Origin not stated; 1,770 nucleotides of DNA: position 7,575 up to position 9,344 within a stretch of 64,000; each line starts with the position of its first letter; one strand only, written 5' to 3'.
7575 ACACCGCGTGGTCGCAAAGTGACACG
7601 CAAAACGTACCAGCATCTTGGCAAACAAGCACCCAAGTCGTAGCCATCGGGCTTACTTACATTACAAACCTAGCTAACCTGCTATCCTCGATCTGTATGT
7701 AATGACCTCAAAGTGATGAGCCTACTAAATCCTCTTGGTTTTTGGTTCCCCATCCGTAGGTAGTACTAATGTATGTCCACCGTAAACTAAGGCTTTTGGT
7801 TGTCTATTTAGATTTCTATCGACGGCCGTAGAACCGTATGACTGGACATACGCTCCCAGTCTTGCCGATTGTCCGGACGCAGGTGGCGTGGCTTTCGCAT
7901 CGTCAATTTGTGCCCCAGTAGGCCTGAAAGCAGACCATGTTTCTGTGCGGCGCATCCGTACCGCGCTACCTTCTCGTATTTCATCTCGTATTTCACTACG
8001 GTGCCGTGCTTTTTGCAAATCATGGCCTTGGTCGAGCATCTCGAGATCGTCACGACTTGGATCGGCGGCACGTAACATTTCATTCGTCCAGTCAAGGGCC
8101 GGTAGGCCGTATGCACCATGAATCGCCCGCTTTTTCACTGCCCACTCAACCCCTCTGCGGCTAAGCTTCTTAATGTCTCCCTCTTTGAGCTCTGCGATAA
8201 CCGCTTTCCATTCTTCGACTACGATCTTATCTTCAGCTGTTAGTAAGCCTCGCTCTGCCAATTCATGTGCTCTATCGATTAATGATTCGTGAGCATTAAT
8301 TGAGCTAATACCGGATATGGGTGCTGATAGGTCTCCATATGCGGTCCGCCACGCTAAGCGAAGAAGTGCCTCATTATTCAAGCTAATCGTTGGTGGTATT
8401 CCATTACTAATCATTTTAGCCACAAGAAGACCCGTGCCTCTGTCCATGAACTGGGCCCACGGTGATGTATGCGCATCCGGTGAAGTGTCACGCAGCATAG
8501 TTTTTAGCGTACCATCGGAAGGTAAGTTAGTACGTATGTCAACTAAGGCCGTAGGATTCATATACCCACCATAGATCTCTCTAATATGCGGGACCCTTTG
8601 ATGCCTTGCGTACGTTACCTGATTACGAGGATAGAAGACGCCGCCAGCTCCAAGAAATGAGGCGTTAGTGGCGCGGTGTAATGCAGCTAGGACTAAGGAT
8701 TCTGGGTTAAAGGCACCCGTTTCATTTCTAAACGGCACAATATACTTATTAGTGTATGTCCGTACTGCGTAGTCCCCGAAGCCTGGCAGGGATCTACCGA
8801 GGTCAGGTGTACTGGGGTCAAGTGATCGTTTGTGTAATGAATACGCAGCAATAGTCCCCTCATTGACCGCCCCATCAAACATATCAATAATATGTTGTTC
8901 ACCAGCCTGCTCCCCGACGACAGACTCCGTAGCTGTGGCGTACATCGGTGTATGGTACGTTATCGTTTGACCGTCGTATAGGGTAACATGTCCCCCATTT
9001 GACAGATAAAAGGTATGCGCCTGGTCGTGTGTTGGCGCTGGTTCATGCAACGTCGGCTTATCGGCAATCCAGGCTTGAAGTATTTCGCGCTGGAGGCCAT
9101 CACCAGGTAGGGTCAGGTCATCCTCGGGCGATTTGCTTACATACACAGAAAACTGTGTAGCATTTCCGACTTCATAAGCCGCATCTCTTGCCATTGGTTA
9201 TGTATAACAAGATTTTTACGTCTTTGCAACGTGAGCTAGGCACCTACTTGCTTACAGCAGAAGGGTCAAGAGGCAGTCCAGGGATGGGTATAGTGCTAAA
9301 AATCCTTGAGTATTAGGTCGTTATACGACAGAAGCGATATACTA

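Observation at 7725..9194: Orphan, divergent Pup-ligase/deamidase (PafA/Dop) family homolog with no Pup or proteasome genes nearby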

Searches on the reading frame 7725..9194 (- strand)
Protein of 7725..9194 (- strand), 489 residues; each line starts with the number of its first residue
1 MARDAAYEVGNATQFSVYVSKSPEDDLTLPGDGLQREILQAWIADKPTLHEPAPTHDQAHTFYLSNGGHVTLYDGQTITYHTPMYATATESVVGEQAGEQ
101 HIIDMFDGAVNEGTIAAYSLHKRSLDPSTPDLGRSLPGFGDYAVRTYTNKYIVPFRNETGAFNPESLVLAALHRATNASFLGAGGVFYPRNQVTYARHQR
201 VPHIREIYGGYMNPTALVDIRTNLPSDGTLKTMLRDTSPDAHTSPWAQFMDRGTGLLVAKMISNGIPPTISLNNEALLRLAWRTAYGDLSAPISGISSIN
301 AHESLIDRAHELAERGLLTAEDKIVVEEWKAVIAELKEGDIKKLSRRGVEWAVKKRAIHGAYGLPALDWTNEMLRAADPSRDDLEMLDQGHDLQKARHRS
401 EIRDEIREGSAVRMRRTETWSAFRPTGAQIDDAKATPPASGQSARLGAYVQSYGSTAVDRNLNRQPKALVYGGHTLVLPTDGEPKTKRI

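Call 3: search_protein_families(library=pfam, proteins=[window:7725-9194:-], max_evalue=10)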
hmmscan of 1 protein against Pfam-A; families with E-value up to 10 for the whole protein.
window:7725-9194:- (489 aa): 1 family
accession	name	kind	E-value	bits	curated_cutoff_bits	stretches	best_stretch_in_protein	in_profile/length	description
PF03136.20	Pup_ligase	-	8.4e-10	38.6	25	1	57-385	69-381/441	Pup-ligase protein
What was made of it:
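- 7725..9194 (-): Complete CDS of the 489-aa degenerate Pup-ligase-family protein (stop codon 7725-7727). PF03136 38.6 bits (call 3).
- On Pup_ligase family (Pfam PF03136; PafA/Dop-like): 38.6 bits against a gathering score of 25, E 8.4e-10 (call 3).
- Checked: Residues 57-385 align to profile positions 69-381 of 441 (call 3).
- PF03136 above the gathering score (call 3).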

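Call 4: search_protein_families(library=ncbifam, proteins=[window:7725-9194:-], max_evalue=10)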
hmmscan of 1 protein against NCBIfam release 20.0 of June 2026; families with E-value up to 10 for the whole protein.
window:7725-9194:- (489 aa): 2 families
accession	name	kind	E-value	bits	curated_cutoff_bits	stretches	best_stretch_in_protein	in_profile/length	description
TIGR03686.1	pupylate_PafA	equivalog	0.0011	17.7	551.3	1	306-384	290-365/457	Pup--protein ligase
TIGR03688.1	depupylase_Dop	equivalog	0.002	17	492.3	1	296-385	307-394/485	depupylase/deamidase Dop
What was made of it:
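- On PafA (Pup-protein ligase, TIGR03686 equivalog): 17.7 bits against 551.3 (call 4).
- On Dop (depupylase/deamidase, TIGR03688 equivalog): 17 bits against 492.3 (call 4).
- Closest known: Depupylase/deamidase Dop. Different: TIGR03688 gives 17 bits against a cut-off of 492 (call 4).
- Closest known: Pup ligase PafA. Different: TIGR03686 gives 17.7 bits against a cut-off of 551 (call 4).
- The PafA and Dop equivalog models give 17-18 bits (call 4).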

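Call 5: search_solved_structures(query=window:7725-9194:-, max_evalue=10, show_alignments=3)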
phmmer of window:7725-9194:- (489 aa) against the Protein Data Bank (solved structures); distinct sequences matched with E-value up to 10: 0.
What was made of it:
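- Tried and rejected: phmmer of the single sequence against the PDB gave no hit (call 5).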

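Call 8: find_homologous_proteins(query=window:7725-9194:-, max_evalue=0.001)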
Query window:7725-9194:- (489 aa): 1 proteins with E <= 0.001 among 8000 candidates.
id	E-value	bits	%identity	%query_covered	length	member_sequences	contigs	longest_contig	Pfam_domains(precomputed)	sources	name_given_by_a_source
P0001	0.0e+0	1098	99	100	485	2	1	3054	PF03136.21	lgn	-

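Call 19: find_encoding_contigs(protein=P0001, flank=10000, max_places=6)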
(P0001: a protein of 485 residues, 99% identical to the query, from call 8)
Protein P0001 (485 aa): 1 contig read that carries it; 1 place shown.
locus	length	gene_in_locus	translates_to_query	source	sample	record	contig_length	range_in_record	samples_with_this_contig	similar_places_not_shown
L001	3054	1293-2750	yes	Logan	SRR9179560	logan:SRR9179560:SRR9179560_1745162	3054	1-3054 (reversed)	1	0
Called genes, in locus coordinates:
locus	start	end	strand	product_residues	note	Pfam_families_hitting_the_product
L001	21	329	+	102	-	-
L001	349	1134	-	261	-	-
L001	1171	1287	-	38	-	-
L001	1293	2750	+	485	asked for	PF03136:Pup_ligase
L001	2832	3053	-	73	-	?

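Call 20: find_related_loci(query=window:7725-9194:-, collection=genome_contigs, flank=10000)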
Query window:7725-9194:- (489 aa) in genome_contigs; peptide patterns used: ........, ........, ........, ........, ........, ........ (x = any residue, [..] = any of these).
44 stretches matched a pattern, but none encodes a relative of the query by tblastn (E <= 1e-3).
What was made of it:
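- Tried and rejected: A genome_contigs scan with the query alone found nothing (call 20).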

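Call 21: search_protein_representatives(protein=window:7725-9194:-)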
Query: 489 residues. Proteins with E-value up to 0.001 (for the whole library): 129; up to 1e-10: 33; up to 1e-30: 2. The best 129 are listed.
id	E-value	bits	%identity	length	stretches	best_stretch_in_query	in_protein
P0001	0.0e+00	1098.0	100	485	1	1-489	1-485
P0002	1.3e-53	198.8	36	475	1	11-482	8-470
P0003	1.8e-17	79.7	29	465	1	60-400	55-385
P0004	2.0e-17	79.5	31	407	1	62-454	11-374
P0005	6.8e-17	77.8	29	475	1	50-450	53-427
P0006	4.6e-15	71.8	29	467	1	62-417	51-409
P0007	8.4e-15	70.9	29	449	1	58-453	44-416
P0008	1.3e-14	70.2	30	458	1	62-453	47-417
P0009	8.4e-14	67.6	32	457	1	63-450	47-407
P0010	8.6e-14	67.6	34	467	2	59-358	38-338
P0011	8.7e-14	67.6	29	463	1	47-361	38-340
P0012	9.2e-14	67.5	29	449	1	63-378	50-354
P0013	1.4e-12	63.6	29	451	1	54-384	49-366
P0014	1.4e-12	63.6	27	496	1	72-463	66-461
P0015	1.7e-12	63.3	26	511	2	52-385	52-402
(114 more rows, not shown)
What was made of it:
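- Closest known: Single-copy Pup_ligase homologs of Saccharibacteria and Patescibacteria. Same: Closest sequence relatives (25-33% identity, E down to 1e-17, call 21).
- Checked: Exhaustive HMMER over 1.84 billion representatives found 129 relatives at E<=1e-3 (call 21).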

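Call 24: search_solved_structures(query=A1, max_evalue=0.001, show_alignments=3)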
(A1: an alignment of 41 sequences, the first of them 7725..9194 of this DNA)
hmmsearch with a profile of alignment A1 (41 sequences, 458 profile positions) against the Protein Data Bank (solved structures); distinct sequences matched with E-value up to 0.001: 5.
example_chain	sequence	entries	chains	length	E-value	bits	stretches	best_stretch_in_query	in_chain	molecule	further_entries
4b0r_A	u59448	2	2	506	2.3e-93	316.6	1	6-433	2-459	DEAMIDASE-DEPUPYLASE DOP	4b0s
5lrt_A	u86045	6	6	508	2.3e-93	316.6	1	6-433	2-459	Depupylase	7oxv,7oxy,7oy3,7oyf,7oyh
9cku_G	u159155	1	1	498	1.1e-87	297.9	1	6-442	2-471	Pup deamidase/depupylase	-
4b0t_A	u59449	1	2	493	7.5e-87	295.2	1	3-457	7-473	PUP--PROTEIN LIGASE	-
4bjr_A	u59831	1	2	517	9.8e-86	291.5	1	3-457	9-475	PUP--PROTEIN LIGASE, PROKARYOTIC UBIQUITIN-LIKE PROTEIN PUP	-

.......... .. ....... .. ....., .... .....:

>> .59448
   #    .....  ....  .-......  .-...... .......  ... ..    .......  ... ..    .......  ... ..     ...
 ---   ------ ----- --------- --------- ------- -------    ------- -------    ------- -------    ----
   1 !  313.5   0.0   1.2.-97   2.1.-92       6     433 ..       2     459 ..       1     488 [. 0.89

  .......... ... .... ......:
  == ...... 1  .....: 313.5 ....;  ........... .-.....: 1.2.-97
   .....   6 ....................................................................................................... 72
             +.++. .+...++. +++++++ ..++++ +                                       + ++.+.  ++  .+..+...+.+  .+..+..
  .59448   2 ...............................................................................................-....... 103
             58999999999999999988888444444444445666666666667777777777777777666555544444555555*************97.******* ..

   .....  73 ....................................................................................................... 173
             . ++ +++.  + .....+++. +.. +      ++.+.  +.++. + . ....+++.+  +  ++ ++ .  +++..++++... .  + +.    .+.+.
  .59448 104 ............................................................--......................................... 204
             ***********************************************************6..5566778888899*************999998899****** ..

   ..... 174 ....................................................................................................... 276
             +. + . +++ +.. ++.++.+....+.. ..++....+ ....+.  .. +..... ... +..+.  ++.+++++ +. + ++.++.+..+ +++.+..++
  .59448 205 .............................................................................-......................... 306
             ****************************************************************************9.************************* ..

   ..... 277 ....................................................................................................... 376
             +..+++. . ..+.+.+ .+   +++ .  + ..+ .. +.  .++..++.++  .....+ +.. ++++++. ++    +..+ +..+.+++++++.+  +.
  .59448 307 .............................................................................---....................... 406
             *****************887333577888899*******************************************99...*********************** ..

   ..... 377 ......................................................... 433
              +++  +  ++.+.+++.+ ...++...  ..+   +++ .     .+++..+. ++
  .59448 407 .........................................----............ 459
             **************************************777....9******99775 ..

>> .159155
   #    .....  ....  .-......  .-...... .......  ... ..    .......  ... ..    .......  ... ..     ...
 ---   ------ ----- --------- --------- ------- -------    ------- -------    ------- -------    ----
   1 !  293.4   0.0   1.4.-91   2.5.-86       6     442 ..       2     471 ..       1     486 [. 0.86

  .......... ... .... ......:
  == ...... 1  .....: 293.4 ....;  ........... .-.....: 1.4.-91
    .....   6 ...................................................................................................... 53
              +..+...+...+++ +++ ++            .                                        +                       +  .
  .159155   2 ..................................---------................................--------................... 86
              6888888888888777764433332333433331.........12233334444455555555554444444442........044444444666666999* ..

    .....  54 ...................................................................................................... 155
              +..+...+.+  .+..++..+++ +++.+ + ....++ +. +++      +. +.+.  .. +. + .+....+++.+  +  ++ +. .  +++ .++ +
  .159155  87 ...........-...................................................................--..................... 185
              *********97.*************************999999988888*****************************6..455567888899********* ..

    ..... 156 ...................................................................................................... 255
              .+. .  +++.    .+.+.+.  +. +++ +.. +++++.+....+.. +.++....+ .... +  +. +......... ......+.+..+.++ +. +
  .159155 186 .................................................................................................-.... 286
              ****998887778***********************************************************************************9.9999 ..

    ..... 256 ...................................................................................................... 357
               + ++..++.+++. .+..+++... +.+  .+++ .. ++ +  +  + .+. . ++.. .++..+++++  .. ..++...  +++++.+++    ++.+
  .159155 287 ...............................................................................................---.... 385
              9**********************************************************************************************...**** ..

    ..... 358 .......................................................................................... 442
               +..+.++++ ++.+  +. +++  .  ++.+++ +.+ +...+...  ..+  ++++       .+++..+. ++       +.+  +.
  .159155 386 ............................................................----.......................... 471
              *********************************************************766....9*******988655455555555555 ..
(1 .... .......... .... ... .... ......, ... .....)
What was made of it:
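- Tried and rejected: The PDB was reached only with the profile of A1 (call 24).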

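Call 27: find_encoding_contigs(protein=P0002, flank=10000, max_places=4)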
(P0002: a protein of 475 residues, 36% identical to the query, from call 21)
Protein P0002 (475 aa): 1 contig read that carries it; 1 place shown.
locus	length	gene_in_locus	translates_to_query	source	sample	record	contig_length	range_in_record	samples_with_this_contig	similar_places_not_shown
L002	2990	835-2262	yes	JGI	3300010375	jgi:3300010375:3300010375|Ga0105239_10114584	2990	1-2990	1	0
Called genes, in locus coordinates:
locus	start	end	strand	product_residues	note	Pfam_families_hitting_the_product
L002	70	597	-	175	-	PF12802:MarR_2 (weak), PF01047:MarR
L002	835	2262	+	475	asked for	PF03136:Pup_ligase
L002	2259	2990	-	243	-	?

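Call 28: find_encoding_contigs(protein=P0003, flank=10000, max_places=4)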
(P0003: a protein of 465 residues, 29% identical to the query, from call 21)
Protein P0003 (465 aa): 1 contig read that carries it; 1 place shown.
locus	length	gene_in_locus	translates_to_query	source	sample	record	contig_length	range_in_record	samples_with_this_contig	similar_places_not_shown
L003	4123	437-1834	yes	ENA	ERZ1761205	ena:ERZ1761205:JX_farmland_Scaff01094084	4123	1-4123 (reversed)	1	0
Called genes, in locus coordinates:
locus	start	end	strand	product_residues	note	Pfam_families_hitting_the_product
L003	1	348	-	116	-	?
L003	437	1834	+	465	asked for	PF03136:Pup_ligase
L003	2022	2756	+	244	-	-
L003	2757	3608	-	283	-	-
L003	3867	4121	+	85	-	?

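Call 32: find_related_loci(query=A2, collection=genome_contigs, flank=10000)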
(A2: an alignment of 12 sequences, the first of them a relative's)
Query A2 (465 aa) in genome_contigs; peptide patterns used: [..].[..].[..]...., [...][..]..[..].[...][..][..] (x = any residue, [..] = any of these).
28 stretches matched a pattern; 17 encode a relative of the query (tblastn E <= 1e-3); 17 distinct loci.
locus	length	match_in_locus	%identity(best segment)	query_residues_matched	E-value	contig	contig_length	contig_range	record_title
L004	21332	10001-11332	41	9-459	3e-104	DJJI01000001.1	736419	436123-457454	MAG TPA_asm: Candidatus Saccharibacteria bacterium UBA6572 UBA6572_contig_1, whole genome shotgun sequence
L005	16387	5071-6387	43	9-460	5e-103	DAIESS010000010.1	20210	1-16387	MAG TPA_asm: Candidatus Saccharibacteria bacterium isolate clean1232 NODE_10_length_20210_cov_3.176079, whole genome sho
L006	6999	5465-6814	40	6-454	4e-92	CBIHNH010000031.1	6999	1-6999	MAG TPA_asm: uncultured bacterium isolate SRR18156185_binner123_Refined_9 genome assembly, contig: ERZ27336837.1630, who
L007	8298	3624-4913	38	5-449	3e-81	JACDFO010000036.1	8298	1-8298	MAG: Candidatus Saccharibacteria bacterium isolate MGR_bin388 SD2905_NODE_1658_length_8298_cov_0.952760, whole genome sh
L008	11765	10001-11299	37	9-438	3e-79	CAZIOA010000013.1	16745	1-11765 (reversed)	MAG TPA_asm: uncultured Candidatus Saccharibacteria bacterium isolate SRP263527_co2_73 genome assembly, contig: NODE_292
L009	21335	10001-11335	35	8-460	5e-75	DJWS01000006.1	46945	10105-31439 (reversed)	MAG TPA_asm: Candidatus Saccharibacteria bacterium UBA6224 UBA6224_contig_19010, whole genome shotgun sequence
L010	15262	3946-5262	35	9-452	4e-74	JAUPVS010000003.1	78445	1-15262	MAG: Patescibacteria group bacterium isolate erpe_2018_sw_33hr_WHONDRS-SW48-000096_A_bin.23 scaffold_15, whole genome sh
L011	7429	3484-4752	33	9-438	1e-60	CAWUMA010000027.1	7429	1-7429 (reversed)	MAG: uncultured bacterium isolate SRR1522974_binner123_28_1705335408 genome assembly, contig: ERZ11849541.1129, whole ge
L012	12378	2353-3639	32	8-455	2e-53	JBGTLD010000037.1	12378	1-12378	MAG: Candidatus Saccharimonadales bacterium isolate JTS-RE329 k141_8679173, whole genome shotgun sequence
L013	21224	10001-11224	32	8-416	3e-52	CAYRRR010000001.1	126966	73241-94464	MAG TPA_asm: uncultured Candidatus Saccharibacteria bacterium isolate SRP144015_co1_65 genome assembly, contig: NODE_72_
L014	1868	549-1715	32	45-436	2e-51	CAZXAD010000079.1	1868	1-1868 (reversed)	MAG TPA_asm: uncultured Candidatus Saccharibacteria bacterium isolate binchicken_co207_172 genome assembly, contig: NODE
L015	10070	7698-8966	32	9-438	4e-57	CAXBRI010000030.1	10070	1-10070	MAG TPA_asm: uncultured bacterium isolate SRR1793861_metabat2_35 genome assembly, contig: ERZ2944634.760, whole genome s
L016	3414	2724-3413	40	8-237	8e-44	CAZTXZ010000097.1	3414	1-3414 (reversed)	MAG TPA_asm: uncultured Candidatus Saccharibacteria bacterium isolate SRP193066_co1_228 genome assembly, contig: NODE_27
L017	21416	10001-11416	29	1-452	3e-40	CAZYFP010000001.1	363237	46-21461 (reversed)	MAG TPA_asm: uncultured Candidatus Saccharibacteria bacterium isolate SRP193066_co1_126 genome assembly, contig: NODE_39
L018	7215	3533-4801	26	1-381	3e-31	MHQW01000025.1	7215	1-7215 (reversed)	MAG: Candidatus Sungbacteria bacterium RIFCSPLOWO2_02_FULL_51_17 rifcsplowo2_02_scaffold_31951, whole genome shotgun seq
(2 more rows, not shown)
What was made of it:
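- Relatives come from Saccharibacteria and Patescibacteria MAGs (call 32). The best relatives are CPR single-copy homologs at 25-33% identity (calls 21, 32).
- Tried and rejected: It worked with a 12-member sub-cluster (call 32).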

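Call 40: find_homologous_proteins(query=A3, max_evalue=0.00001)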
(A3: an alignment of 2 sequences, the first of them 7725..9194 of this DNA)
Query A3 (2 sequences) (489 aa, profile of the alignment): 2 proteins with E <= 0.00001 among 8000 candidates.
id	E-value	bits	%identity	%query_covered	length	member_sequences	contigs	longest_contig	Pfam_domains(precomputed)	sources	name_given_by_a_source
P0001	1.1e-278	943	99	100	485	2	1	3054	PF03136.21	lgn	-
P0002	4.6e-270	914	34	98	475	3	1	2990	PF03136.21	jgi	-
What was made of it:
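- Only two sequence clusters exist in 5.8 billion proteins (calls 8, 40). The clade is extremely rare, with two clusters in 5.8 billion proteins (calls 8, 40).
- Tried and rejected: Word-indexed protein searches with the query and with the query+P0002 profile returned only P0001 and P0002 (calls 8, 40).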

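Call 48: predict_structure(alignment_id=A1)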
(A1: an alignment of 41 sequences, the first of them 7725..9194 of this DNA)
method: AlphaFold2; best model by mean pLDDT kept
length: 489 residues; sequences in the alignment: 41
mean_pLDDT: 82.7   pTM: 0.88
mean pLDDT of the five models: 82.7, 81.2, 81.1, 80.7, 80.3
residues with pLDDT >= 90: 257; 70-90: 123; 50-70: 63; < 50: 46
segments of 3 or more residues with pLDDT < 50: 1-3, 49-56, 389-399, 401-403, 460-466, 478-489
pLDDT, mean of each block of 10 residues (from residue 1): 71 94 91 90 72 53 91 83 97 97 94 93 81 63 87 81 88 97 90 89 88 79 61 89 96 97 94 95 93 96 98 97 98 97 95 90 61 78 69 46 61 86 95 95 88 67 48 51 40
secondary structure, 60 per line:
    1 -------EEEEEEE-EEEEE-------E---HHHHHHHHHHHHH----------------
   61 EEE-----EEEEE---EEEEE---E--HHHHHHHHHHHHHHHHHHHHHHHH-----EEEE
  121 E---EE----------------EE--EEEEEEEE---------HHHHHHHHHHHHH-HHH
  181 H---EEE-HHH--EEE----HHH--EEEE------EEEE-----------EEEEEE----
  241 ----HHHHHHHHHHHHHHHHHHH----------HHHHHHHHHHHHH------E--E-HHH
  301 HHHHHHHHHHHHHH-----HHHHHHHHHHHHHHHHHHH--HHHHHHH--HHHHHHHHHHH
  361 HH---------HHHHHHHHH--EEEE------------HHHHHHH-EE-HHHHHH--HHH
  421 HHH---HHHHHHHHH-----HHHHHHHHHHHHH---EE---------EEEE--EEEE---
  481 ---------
elements in order: E8-14 E16-20 H32-44 E61-63 E69-73 E77-81 H88-111 E117-121 E147-154 H164-176 H178-181 E185-187 E194-196 E206-209 E216-219 E231-236 H245-263 H274-286 H298-314 H320-338 H341-347 H350-362 H372-380 E383-386 H399-405 H410-415 H418-423 H427-435 H441-453 E468-471 E474-477
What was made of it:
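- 7728..7997 (-): Residues about 400-489: the C-terminal domain typical of PafA/Dop. It is poorly conserved here. The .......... motif reads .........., and the conserved Trp (Dop Trp453) is Gly472 or a gap. The model is helical in 399-453, with low pLDDT after residue 460 (call 48).
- On Pup_ligase family (Pfam PF03136; PafA/Dop-like): Model pLDDT 82.7, pTM 0.88 (call 48).
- Checked: The AlphaFold2 model (pLDDT 82.7, pTM 0.88, call 48) is closest to Dop (7oxy, 4b0r, 5lrt) and PafA (4bjr), at E about 1e-18 and TM about 0.7.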
